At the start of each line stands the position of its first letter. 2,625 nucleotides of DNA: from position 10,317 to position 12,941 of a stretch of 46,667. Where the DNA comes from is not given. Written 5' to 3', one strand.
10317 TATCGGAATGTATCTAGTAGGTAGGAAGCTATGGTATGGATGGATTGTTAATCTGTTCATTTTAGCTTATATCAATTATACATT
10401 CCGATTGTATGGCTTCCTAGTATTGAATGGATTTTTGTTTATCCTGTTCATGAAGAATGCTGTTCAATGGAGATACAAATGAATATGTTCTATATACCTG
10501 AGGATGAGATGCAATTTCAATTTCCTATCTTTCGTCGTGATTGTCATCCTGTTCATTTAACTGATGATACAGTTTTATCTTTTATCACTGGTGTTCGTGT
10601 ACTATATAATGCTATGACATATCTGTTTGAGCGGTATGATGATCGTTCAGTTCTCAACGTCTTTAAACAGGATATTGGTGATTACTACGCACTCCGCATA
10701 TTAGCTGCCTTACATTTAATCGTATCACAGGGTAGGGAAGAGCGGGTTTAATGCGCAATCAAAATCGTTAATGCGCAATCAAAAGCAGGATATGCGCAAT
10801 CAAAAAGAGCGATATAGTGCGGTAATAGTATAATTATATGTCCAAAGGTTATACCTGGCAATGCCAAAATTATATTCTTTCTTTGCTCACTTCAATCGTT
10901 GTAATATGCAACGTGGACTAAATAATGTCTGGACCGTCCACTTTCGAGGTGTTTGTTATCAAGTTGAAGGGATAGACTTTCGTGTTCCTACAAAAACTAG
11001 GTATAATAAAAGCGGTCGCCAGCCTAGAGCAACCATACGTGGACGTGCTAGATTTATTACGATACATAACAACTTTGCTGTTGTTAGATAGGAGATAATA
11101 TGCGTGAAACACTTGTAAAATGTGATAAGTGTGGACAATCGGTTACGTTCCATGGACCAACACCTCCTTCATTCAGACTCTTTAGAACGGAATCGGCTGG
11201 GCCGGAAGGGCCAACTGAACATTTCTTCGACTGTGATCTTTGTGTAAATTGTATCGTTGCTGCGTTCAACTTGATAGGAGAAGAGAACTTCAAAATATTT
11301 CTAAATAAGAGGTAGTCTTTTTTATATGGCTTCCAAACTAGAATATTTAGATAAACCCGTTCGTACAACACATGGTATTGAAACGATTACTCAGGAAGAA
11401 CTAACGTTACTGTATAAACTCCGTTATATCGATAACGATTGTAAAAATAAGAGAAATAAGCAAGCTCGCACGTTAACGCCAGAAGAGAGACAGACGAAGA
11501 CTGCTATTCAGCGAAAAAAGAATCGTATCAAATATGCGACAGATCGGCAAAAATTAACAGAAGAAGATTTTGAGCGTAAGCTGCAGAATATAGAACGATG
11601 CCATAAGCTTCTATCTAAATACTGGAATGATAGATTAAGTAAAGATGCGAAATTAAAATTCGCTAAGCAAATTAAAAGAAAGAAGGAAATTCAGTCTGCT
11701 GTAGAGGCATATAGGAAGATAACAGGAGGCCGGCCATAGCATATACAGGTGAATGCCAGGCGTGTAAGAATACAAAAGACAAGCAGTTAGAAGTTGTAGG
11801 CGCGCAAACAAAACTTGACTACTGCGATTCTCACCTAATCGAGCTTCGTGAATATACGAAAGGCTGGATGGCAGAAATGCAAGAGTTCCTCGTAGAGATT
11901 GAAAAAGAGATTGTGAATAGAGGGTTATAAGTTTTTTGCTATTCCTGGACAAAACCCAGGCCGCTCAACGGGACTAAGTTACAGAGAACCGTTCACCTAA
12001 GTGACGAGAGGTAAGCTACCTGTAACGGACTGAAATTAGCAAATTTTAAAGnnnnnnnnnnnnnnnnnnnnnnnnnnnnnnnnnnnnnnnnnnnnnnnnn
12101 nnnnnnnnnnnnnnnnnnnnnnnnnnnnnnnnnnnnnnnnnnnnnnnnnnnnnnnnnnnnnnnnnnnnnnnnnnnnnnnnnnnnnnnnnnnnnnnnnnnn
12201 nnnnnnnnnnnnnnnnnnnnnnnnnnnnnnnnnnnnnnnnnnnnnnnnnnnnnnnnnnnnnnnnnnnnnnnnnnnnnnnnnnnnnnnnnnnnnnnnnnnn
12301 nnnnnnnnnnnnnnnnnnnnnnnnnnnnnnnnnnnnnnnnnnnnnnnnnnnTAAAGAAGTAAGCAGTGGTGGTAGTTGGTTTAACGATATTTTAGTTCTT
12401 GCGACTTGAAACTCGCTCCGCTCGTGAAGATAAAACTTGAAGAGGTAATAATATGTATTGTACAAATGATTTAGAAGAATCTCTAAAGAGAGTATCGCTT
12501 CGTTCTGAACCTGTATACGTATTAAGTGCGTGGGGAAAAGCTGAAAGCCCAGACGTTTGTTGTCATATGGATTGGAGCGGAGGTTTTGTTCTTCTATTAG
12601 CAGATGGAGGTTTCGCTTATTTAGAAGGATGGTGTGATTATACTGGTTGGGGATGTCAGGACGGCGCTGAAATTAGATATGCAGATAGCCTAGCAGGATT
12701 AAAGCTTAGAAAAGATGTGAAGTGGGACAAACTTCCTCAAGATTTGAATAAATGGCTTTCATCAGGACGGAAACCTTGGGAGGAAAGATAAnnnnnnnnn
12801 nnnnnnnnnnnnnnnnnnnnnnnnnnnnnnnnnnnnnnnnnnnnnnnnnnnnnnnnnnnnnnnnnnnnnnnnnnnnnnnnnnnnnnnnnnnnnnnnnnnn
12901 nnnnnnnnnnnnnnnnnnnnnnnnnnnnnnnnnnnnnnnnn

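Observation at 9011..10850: Extremely AT-rich island at the head of the plus arm and strong compositional asymmetry between arms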

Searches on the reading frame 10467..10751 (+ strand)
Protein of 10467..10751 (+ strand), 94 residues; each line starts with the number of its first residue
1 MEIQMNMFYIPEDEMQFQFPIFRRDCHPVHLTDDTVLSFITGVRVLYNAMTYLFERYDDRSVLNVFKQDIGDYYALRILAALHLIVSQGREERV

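Call 6: search_protein_families(library=pfam, proteins=[window:10467-10751:+], max_evalue=0.1)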
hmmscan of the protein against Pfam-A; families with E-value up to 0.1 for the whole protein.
window:10467-10751:+ (94 aa): 0 families

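Call 7: search_protein_families(library=phrogs, proteins=[window:10467-10751:+], max_evalue=0.1)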
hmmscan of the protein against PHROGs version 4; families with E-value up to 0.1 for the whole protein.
window:10467-10751:+ (94 aa): 0 families

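Call 34: search_protein_families(library=pfam, proteins=[window:10467-10751:+], max_evalue=10)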
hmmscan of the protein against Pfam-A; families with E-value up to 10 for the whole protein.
window:10467-10751:+ (94 aa): 0 families

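Call 49: search_protein_families(library=padloc, proteins=[window:10467-10751:+], max_evalue=0.1)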
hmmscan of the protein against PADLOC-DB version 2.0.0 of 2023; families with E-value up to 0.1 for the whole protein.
window:10467-10751:+ (94 aa): 0 families

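Call 50: search_protein_families(library=ncbifam, proteins=[window:10467-10751:+], max_evalue=1)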
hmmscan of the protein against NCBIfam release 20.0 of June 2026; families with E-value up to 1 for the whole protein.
window:10467-10751:+ (94 aa): 0 families

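Call 57: search_dna_similar(query=window:10467-10751:+, collection=phages, mode=protein, max_evalue=0.1, max_rows=15)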
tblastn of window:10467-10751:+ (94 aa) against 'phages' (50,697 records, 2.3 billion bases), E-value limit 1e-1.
No match.

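Call 81: predict_structure(protein=window:10467-10751:+)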
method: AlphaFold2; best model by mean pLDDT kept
length: 94 residues; sequences in the alignment: 1
mean_pLDDT: 54.8   pTM: 0.38
mean pLDDT of the five models: 54.8, 50.1, 48.4, 46.6, 44.1
residues with pLDDT >= 90: 0; 70-90: 12; 50-70: 41; < 50: 41
segments of 3 or more residues with pLDDT < 50: 1-7, 11-13, 16-18, 23-31, 70-74, 88-94
pLDDT, mean of each block of 10 residues (from residue 1): 45 47 44 59 67 75 61 49 50 46
secondary structure, 60 per line:
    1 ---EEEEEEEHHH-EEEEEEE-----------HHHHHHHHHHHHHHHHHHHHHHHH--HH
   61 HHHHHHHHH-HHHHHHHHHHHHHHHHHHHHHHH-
elements in order: E4-10 E15-21 H33-56 H59-69 H71-93

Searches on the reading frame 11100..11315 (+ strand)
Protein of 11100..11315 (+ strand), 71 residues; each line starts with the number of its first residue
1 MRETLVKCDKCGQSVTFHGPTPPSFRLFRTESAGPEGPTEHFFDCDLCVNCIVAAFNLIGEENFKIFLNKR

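Call 6: search_protein_families(library=pfam, proteins=[window:11100-11315:+], max_evalue=0.1)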
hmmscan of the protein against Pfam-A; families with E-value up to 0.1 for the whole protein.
window:11100-11315:+ (71 aa): 0 families

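Call 7: search_protein_families(library=phrogs, proteins=[window:11100-11315:+], max_evalue=0.1)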
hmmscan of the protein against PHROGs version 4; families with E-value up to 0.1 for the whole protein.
window:11100-11315:+ (71 aa): 3 families
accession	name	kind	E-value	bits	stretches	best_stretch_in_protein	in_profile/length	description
phrog_7410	-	unknown function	0.041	14.6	0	5-18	7-20/41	-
phrog_1315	-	unknown function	0.084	14.1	0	2-50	3-42/108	-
phrog_17873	-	unknown function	0.088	14.2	0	1-51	9-62/69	-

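Call 49: search_protein_families(library=padloc, proteins=[window:11100-11315:+], max_evalue=0.1)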
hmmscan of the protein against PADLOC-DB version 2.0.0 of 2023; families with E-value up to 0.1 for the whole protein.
window:11100-11315:+ (71 aa): 0 families

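Call 50: search_protein_families(library=ncbifam, proteins=[window:11100-11315:+], max_evalue=1)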
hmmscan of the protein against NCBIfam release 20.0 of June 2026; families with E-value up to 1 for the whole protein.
window:11100-11315:+ (71 aa): 0 families

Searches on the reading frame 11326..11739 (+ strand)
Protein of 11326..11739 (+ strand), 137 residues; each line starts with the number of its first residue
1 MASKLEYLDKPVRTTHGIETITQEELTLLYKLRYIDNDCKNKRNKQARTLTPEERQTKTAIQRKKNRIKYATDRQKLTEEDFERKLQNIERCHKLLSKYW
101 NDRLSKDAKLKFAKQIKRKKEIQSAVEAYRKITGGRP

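Call 6: search_protein_families(library=pfam, proteins=[window:11326-11739:+], max_evalue=0.1)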
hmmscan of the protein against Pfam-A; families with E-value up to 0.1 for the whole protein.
window:11326-11739:+ (137 aa): 3 families
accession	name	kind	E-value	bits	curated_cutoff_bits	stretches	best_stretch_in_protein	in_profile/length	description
PF23837.1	DUF7207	-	0.033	14.6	27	1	69-103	17-51/120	Family of unknown function (DUF7207)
PF22378.1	Tas3-like_N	-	0.067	13.8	26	0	88-107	26-45/73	Tas3-like, N-terminal domain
PF11081.13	Adeno_L433K_22K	-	0.069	13.7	19.2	1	40-99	103-164/168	Adenovirus L4-33K/L4-22K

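Call 7: search_protein_families(library=phrogs, proteins=[window:11326-11739:+], max_evalue=0.1)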
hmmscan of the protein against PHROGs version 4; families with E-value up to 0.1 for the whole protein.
window:11326-11739:+ (137 aa): 0 families

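Call 27: find_related_loci(query=window:11326-11739:+, collection=viral_contigs, flank=10000)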
Query window:11326-11739:+ (137 aa) in viral_contigs; peptide patterns used: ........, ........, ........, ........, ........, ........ (x = any residue, [..] = any of these).
28 stretches matched a pattern, but none encodes a relative of the query by tblastn (E <= 1e-3).

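Call 49: search_protein_families(library=padloc, proteins=[window:11326-11739:+], max_evalue=0.1)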
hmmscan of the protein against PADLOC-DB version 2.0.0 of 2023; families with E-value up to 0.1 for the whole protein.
window:11326-11739:+ (137 aa): 0 families

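Call 50: search_protein_families(library=ncbifam, proteins=[window:11326-11739:+], max_evalue=1)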
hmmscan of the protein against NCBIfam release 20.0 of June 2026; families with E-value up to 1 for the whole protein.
window:11326-11739:+ (137 aa): 1 family
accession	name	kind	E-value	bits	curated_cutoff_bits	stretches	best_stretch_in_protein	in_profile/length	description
NF035934.1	ESAT6_2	subfamily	0.015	15.5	100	1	75-131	17-73/96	pore-forming ESAT-6 family protein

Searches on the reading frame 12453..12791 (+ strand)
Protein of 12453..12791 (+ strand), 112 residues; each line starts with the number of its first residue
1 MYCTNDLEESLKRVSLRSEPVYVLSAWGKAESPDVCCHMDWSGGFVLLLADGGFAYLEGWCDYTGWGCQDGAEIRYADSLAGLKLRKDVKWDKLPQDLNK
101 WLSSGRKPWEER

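Call 6: search_protein_families(library=pfam, proteins=[window:12453-12791:+], max_evalue=0.1)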
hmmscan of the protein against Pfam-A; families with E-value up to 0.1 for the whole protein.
window:12453-12791:+ (112 aa): 1 family
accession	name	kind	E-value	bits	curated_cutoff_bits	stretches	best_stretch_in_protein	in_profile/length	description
PF20135.4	DUF6525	-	0.057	13.6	23.5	1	90-110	21-41/78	Family of unknown function (DUF6525)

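Call 7: search_protein_families(library=phrogs, proteins=[window:12453-12791:+], max_evalue=0.1)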
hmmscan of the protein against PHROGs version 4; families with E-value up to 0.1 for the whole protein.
window:12453-12791:+ (112 aa): 0 families
